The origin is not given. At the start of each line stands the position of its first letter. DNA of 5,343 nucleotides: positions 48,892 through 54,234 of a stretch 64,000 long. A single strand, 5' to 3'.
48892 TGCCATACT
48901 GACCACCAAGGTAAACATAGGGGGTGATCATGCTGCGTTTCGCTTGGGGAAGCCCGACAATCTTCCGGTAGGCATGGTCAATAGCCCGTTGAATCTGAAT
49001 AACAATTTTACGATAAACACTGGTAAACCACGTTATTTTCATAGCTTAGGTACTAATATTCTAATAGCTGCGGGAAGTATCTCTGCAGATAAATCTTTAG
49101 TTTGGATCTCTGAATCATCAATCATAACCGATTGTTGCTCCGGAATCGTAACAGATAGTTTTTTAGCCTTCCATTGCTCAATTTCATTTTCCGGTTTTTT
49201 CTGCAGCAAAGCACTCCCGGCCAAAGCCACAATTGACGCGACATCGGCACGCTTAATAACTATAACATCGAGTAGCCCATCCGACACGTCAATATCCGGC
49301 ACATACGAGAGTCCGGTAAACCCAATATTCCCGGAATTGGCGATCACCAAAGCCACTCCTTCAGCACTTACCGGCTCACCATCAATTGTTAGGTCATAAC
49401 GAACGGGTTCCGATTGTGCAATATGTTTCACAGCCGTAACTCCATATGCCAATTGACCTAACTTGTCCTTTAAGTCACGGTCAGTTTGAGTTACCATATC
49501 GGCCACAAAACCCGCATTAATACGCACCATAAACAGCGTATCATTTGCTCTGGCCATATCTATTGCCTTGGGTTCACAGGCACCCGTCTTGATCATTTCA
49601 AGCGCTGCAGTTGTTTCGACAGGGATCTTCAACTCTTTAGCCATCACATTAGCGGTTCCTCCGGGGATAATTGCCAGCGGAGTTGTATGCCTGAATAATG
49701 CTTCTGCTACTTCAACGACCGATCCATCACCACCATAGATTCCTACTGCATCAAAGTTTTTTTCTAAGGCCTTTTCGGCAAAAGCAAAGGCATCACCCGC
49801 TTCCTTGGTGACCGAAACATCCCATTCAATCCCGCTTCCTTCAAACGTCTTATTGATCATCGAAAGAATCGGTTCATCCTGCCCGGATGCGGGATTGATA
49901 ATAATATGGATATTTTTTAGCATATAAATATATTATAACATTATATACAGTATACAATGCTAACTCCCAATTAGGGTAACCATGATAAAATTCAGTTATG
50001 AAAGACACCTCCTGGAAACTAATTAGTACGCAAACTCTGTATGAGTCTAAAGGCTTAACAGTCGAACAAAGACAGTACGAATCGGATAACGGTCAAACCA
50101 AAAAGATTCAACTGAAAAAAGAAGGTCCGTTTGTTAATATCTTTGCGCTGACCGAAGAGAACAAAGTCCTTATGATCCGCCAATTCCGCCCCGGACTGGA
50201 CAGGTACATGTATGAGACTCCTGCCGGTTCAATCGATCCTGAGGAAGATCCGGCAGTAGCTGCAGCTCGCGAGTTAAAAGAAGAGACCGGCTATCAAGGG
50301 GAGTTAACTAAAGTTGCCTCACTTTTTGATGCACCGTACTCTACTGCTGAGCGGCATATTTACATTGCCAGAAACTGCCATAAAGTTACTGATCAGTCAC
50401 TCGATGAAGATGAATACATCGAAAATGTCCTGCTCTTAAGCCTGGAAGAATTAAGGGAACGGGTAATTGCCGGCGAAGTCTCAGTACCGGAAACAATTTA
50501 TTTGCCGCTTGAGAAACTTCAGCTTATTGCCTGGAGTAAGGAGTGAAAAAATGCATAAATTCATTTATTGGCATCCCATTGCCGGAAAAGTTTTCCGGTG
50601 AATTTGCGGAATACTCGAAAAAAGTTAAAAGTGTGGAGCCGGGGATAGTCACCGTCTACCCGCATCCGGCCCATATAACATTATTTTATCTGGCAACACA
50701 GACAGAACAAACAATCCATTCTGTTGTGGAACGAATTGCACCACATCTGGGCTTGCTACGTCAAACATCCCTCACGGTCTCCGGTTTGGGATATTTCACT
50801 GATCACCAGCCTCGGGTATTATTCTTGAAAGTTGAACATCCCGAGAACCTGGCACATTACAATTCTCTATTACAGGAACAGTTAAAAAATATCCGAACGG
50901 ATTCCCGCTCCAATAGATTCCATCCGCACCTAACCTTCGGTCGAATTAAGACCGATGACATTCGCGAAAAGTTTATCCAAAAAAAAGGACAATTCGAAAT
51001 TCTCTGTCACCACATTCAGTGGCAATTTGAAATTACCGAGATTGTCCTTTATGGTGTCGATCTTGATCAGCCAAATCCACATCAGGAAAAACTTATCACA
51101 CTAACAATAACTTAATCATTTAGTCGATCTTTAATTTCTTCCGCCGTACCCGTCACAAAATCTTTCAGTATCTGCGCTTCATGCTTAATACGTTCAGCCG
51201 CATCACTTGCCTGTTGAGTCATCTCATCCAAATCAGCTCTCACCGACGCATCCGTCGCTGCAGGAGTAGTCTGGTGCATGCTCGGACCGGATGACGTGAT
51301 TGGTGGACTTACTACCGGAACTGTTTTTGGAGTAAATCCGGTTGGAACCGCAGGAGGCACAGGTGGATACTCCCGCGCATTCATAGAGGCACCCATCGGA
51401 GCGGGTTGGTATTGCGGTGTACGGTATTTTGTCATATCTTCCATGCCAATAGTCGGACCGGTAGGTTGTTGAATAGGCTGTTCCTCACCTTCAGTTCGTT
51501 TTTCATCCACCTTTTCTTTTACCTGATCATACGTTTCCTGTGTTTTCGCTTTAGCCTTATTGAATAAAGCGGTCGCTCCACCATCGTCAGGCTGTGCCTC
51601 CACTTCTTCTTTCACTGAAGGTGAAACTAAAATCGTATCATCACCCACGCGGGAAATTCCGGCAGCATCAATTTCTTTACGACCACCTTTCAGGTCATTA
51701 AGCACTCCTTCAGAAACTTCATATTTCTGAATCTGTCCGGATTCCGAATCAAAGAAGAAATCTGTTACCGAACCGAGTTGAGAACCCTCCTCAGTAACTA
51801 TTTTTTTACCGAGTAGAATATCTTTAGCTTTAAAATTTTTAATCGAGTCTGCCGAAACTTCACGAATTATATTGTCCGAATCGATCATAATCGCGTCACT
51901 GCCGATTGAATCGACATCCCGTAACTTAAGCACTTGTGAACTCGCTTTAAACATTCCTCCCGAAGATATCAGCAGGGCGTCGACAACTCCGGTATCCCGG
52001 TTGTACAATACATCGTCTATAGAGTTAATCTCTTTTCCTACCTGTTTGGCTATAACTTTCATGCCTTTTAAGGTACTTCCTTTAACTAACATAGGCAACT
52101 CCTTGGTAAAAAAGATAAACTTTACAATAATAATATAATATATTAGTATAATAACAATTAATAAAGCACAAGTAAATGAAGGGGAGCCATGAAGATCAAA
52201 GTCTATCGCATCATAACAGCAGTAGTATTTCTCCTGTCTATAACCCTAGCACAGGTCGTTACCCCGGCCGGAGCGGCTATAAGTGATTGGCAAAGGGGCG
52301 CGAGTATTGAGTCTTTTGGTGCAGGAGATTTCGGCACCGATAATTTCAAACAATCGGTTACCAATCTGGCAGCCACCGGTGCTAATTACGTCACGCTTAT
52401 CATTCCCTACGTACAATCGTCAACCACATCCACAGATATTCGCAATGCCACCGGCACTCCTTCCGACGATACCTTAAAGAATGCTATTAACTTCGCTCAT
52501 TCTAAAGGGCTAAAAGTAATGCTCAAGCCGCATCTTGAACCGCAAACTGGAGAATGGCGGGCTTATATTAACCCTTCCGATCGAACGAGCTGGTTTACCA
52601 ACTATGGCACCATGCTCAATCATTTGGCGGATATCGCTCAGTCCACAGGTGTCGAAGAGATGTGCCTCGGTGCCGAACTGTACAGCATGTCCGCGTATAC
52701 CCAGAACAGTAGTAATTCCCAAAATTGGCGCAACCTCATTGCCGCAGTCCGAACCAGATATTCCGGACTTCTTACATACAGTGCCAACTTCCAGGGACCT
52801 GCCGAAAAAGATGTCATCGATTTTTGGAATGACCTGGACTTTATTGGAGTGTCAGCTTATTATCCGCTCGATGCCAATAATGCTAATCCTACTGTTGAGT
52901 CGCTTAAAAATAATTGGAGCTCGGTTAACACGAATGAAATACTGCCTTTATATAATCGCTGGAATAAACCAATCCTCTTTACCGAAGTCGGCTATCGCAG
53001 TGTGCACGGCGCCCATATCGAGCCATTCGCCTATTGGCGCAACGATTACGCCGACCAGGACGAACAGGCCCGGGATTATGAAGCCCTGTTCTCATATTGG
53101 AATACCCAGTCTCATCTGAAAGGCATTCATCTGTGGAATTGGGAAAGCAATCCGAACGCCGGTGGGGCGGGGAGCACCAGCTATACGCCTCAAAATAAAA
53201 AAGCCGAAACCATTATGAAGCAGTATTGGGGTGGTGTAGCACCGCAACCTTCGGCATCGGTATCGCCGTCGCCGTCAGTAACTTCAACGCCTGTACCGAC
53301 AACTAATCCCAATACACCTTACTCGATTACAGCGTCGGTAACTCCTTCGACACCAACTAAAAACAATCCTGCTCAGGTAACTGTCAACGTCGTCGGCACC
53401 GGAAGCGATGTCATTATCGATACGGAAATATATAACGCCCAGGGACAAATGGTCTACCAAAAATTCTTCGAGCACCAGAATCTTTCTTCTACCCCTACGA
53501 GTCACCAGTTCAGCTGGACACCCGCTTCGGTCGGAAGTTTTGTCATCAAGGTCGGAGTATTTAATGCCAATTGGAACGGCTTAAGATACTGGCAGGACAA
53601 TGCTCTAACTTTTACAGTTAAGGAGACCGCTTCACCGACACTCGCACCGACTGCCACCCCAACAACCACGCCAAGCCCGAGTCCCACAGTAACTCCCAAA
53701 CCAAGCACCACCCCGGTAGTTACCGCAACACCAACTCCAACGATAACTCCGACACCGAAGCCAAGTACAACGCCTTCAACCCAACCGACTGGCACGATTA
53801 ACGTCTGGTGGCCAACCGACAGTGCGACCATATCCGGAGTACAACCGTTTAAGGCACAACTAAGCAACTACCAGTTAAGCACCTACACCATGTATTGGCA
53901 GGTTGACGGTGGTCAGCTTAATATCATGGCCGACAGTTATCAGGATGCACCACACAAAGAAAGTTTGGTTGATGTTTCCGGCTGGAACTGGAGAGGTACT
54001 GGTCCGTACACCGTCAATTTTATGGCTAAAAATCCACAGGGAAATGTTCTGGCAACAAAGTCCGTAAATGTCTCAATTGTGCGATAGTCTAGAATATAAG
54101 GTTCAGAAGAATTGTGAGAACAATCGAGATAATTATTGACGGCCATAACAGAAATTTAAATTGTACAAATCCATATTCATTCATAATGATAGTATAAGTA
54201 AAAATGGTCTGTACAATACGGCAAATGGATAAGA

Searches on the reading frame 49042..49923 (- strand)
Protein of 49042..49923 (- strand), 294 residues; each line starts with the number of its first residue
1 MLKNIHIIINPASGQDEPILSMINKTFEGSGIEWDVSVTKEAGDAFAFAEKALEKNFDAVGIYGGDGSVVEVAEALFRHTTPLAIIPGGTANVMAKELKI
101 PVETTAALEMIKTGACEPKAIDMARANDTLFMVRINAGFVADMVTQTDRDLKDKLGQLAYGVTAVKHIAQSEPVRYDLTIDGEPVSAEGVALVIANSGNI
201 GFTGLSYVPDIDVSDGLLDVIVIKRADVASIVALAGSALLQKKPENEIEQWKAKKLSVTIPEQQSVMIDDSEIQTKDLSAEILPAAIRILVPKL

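Call 6: search_protein_families(library=pfam, proteins=[window:49042-49923:-], max_evalue=0.01)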
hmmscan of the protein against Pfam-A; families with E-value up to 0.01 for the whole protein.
window:49042-49923:- (294 aa): 2 families
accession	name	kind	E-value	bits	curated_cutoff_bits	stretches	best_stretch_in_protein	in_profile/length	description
PF00781.29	DAGK_cat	-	8.6e-25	87.2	23.6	1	5-118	2-119/125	Diacylglycerol kinase catalytic domain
PF19279.4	YegS_C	-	4.6e-20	72.4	27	1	136-290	4-157/158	YegS C-terminal NAD kinase beta sandwich-like domain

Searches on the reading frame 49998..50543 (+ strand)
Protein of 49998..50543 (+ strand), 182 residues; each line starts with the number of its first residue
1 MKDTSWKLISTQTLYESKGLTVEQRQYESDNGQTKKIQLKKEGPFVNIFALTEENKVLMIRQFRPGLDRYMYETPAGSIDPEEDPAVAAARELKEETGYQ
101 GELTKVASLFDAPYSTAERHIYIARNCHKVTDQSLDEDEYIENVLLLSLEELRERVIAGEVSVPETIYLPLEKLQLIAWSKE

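Call 6: search_protein_families(library=pfam, proteins=[window:49998-50543:+], max_evalue=0.01)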
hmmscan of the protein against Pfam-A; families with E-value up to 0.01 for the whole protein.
window:49998-50543:+ (182 aa): 1 family
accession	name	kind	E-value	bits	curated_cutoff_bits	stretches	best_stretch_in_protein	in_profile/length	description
PF00293.34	NUDIX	-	8.2e-17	61.9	21.1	1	46-154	6-121/134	NUDIX domain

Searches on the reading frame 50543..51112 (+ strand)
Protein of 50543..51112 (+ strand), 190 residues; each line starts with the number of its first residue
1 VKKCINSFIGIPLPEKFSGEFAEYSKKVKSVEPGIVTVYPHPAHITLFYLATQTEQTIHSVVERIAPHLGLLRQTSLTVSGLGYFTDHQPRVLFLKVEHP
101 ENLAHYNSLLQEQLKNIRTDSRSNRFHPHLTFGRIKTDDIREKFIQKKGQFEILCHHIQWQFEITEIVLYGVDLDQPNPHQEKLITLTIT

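Call 6: search_protein_families(library=pfam, proteins=[window:50543-51112:+], max_evalue=0.01)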
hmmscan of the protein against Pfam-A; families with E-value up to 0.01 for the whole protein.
window:50543-51112:+ (190 aa): 3 families
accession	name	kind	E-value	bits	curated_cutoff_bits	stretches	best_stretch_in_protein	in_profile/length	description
PF13563.12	2_5_RNA_ligase2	-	4.9e-17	62.8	27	1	37-171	20-147/152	2'-5' RNA ligase superfamily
PF10469.15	AKAP7_NLS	-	6.4e-10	39.7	24.4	1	8-153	4-168/208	AKAP7 2'5' RNA ligase-like domain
PF02834.22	LigT_PEase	-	9.2e-09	35.8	23.3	1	11-93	1-86/87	LigT like Phosphoesterase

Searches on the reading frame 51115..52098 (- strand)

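Call 6: search_protein_families(library=pfam, proteins=[window:51115-52098:-], max_evalue=0.01)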
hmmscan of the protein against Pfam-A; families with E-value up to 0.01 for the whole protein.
window:51115-52098:- (328 aa): 2 families
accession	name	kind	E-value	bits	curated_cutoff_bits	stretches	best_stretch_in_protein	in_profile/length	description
PF05239.21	PRC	-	2.5e-15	56.7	21.2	2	95-160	9-73/78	PRC-barrel domain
PF15647.12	Tox-REase-3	-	0.00032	21.4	25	1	52-134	21-92/102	Restriction endonuclease fold toxin 3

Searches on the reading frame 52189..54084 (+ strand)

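Call 6: search_protein_families(library=pfam, proteins=[window:52189-54084:+], max_evalue=0.01)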
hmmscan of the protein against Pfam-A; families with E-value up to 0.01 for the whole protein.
window:52189-54084:+ (632 aa): 1 family
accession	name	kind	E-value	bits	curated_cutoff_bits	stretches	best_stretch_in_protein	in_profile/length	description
PF22612.2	GH113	-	4.9e-58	197.2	27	1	45-321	9-271/289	Glycoside Hydrolase Family 113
